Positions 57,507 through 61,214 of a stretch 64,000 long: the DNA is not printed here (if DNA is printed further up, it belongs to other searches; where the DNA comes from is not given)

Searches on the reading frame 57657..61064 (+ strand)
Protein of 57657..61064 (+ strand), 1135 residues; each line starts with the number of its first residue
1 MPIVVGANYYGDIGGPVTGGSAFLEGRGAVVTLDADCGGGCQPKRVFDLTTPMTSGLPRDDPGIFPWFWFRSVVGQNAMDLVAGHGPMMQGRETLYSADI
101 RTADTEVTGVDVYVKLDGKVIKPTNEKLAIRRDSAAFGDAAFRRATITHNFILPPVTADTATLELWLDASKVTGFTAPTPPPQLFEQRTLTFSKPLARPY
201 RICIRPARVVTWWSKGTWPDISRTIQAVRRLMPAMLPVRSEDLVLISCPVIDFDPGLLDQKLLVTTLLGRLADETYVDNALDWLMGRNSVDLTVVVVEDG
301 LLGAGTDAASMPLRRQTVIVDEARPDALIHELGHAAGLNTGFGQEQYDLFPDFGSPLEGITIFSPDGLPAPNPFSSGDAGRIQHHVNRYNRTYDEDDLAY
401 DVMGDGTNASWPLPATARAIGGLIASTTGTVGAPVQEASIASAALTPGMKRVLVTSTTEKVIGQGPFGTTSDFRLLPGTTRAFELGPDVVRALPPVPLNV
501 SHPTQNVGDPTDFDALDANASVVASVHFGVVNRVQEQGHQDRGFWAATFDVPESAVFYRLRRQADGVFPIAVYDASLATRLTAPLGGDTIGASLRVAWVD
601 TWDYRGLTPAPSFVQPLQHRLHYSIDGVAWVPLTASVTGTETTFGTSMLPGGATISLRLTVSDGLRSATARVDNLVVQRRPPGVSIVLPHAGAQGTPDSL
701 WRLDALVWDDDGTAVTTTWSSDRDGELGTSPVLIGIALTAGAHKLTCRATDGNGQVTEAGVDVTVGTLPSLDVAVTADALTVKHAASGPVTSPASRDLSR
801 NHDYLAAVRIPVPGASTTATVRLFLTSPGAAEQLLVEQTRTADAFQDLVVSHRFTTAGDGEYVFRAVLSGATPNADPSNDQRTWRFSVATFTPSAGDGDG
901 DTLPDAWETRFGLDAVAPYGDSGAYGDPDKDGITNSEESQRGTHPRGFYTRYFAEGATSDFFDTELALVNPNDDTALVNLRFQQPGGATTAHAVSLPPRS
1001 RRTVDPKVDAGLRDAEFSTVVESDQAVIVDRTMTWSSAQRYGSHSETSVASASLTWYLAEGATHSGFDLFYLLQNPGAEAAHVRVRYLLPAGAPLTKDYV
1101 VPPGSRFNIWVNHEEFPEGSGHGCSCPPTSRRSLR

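Call 10: search_protein_families(library=pfam, max_evalue=0.01, proteins=[window:57657-61064:+])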
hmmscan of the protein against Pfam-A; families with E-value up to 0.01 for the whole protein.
window:57657-61064:+ (1135 aa): 1 family
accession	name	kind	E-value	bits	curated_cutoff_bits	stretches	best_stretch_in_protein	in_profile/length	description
PF00801.26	PKD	-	0.0013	19.2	23.5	0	690-758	9-74/80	PKD domain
